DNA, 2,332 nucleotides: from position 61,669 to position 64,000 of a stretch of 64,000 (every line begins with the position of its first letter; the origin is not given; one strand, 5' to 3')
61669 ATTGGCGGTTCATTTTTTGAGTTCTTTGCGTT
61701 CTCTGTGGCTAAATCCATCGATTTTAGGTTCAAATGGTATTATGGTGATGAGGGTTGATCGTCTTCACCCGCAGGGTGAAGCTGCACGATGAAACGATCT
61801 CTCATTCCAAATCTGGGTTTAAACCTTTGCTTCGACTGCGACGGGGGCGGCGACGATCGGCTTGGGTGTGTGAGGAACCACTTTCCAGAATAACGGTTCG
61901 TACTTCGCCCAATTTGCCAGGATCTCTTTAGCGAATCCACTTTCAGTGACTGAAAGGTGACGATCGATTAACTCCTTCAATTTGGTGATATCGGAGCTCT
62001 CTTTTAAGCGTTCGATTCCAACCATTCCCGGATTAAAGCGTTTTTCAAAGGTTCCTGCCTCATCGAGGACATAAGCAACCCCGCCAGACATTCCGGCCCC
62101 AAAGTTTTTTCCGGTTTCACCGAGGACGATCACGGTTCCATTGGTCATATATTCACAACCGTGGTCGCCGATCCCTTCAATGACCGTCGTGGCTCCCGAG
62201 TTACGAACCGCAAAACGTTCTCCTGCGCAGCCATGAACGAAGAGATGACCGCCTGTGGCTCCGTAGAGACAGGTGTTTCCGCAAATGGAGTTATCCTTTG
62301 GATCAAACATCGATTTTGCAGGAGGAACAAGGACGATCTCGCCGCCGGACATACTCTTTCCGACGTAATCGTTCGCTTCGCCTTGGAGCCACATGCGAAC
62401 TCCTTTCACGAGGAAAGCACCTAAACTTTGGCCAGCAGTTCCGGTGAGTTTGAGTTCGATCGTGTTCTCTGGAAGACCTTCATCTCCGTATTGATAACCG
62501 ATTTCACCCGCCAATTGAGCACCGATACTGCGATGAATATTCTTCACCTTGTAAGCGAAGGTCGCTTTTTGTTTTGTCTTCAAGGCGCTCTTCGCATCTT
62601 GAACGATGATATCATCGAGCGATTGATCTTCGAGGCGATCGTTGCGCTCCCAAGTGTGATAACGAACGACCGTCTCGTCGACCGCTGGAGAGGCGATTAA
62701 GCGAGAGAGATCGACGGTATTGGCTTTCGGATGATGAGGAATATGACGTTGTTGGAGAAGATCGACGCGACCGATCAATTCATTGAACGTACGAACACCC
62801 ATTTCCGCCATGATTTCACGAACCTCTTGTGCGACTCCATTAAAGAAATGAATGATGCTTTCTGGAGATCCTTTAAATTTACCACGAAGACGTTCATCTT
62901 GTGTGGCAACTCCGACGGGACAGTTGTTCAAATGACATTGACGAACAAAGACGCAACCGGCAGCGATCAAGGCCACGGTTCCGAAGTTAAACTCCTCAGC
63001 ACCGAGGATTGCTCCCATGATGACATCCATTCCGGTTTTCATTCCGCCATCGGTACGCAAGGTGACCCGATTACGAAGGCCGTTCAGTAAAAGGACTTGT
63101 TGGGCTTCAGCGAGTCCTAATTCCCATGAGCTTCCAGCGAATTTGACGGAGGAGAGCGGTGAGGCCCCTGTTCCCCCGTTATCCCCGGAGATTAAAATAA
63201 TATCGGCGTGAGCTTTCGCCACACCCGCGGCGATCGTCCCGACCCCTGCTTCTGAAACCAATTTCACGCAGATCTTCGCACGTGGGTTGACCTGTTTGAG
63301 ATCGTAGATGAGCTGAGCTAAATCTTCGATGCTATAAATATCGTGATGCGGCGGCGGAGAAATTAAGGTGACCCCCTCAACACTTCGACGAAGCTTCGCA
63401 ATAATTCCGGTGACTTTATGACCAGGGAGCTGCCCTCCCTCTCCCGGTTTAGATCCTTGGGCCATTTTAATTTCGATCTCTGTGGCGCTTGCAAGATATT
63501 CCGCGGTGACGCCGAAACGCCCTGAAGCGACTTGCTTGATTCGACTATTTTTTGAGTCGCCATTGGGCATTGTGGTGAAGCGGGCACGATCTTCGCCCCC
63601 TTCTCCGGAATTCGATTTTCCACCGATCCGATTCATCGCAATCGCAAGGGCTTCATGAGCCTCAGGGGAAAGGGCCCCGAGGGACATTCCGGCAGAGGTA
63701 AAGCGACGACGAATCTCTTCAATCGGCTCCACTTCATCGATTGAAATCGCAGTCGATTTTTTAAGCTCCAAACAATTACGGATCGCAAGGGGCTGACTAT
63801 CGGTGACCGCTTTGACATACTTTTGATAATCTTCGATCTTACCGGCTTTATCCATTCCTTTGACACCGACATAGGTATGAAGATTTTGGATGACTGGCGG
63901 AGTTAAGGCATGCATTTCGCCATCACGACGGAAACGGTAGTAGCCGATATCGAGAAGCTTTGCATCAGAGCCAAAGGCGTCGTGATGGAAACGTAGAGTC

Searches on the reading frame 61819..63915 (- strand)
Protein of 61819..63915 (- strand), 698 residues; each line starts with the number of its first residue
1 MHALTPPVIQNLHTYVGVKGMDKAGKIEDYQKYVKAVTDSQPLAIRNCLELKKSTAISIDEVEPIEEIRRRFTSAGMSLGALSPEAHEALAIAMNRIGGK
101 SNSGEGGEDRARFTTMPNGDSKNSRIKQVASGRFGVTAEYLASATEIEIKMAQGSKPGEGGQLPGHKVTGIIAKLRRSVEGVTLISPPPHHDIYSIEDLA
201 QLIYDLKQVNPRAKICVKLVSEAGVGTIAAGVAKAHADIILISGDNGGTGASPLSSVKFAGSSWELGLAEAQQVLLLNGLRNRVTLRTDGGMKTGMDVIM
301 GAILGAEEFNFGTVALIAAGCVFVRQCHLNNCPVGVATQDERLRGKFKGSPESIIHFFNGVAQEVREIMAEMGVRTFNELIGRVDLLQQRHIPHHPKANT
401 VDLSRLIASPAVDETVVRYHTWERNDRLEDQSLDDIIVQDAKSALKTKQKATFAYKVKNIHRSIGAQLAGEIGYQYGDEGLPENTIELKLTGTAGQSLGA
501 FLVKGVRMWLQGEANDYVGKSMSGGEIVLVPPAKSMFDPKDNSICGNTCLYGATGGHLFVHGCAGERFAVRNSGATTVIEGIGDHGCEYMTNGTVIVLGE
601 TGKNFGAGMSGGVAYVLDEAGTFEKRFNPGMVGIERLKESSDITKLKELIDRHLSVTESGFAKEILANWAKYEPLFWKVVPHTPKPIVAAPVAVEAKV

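Call 69: search_protein_families(library=pfam, proteins=[window:61819-63915:-], max_evalue=0.01)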
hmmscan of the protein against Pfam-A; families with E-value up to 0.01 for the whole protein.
window:61819-63915:- (698 aa): 2 families
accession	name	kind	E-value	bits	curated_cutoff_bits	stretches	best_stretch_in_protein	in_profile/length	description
PF01645.23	Glu_synthase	-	3.1e-141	471.3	20.4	1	24-374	17-368/369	Conserved region in glutamate synthase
PF01493.24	GXGXG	-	9.5e-81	270.3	32.5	1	455-642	1-188/190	GXGXG motif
